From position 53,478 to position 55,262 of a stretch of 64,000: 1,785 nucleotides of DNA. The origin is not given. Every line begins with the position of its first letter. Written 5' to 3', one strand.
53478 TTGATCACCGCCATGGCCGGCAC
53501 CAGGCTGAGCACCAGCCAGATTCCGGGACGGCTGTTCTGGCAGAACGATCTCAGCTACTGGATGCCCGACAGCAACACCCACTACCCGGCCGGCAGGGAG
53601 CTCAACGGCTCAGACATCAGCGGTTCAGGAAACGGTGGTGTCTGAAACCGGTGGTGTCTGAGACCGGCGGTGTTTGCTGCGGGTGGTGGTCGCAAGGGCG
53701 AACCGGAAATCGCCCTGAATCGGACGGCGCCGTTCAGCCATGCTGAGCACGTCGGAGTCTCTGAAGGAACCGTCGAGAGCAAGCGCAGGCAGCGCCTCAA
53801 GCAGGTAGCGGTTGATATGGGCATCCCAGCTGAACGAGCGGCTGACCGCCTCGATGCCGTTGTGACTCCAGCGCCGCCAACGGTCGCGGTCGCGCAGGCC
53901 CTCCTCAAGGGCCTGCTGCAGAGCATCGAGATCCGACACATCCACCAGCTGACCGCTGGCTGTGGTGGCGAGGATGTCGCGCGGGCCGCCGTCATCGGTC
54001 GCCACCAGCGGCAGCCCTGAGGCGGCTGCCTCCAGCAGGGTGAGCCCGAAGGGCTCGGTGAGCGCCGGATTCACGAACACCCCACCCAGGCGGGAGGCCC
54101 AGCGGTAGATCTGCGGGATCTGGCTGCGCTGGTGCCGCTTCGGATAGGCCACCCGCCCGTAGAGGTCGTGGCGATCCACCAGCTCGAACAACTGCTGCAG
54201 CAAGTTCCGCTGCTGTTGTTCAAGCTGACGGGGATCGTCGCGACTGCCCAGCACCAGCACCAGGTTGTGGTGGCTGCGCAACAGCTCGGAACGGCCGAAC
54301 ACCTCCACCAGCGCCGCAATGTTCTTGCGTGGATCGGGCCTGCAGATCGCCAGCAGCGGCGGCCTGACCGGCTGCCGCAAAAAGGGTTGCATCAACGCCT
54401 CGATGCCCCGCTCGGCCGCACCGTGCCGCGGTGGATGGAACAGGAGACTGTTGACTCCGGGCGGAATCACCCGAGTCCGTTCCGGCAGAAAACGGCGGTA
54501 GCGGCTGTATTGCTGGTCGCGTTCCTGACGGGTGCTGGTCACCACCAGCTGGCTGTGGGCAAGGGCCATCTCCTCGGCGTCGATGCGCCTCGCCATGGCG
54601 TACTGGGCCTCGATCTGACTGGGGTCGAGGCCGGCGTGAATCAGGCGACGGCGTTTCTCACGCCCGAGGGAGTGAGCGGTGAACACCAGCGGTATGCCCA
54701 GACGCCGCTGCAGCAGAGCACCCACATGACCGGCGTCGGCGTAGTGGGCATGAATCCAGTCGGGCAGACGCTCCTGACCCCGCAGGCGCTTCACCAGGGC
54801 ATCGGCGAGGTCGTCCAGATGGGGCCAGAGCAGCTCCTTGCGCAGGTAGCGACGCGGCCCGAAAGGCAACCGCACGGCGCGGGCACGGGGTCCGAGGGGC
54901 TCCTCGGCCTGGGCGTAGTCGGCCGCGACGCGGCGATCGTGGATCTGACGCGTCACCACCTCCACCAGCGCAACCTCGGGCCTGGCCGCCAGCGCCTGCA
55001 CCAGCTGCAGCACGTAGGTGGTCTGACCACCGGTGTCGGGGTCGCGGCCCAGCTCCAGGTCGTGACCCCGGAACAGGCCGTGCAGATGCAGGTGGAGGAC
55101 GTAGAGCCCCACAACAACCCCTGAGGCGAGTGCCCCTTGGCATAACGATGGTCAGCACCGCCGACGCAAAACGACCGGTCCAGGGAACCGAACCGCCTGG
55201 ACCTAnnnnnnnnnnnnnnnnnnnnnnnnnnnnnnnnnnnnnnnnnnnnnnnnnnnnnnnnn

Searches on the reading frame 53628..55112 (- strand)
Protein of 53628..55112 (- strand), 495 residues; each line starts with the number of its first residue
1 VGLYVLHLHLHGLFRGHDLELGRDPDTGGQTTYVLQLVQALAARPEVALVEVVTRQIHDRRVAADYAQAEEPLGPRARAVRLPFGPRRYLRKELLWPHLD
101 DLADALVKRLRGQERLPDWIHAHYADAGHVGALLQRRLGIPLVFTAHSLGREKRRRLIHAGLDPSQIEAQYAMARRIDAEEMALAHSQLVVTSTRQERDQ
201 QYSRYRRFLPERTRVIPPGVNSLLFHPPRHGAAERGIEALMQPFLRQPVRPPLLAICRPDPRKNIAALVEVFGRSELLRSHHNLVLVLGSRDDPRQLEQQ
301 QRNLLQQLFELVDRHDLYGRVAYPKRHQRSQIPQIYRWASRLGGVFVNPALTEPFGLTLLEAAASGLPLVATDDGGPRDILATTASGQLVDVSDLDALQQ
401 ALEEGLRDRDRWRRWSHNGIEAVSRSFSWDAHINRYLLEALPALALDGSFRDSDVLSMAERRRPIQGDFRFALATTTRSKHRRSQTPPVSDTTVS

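Call 66: search_protein_families(library=pfam, proteins=[window:53628-55112:-], max_evalue=0.00001)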
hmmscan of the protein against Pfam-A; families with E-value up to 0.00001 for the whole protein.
window:53628-55112:- (495 aa): 6 families
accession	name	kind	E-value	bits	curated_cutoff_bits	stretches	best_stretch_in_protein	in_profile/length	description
PF00534.26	Glycos_transf_1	-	1.3e-19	70.9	26.4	1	253-420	18-170/172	Glycosyl transferases group 1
PF13439.12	Glyco_transf_4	-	9.3e-18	65.3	28.5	1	28-221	2-167/170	Glycosyltransferase Family 4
PF13579.12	Glyco_trans_4_4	-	2.8e-15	57.4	29.7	1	28-219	1-158/158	Glycosyl transferase 4-like domain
PF13692.12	Glyco_trans_1_4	-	8.1e-15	55.8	27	1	253-408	4-142/142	Glycosyl transferases group 1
PF00862.26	GT-B_Sucrose_synth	-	5e-13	49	23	1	5-215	16-245/290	Sucrose synthase first GT-B domain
PF20706.3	GT4-conflict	-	3.6e-06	26.7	26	0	344-430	283-379/385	Family 4 Glycosyltransferase in conflict systems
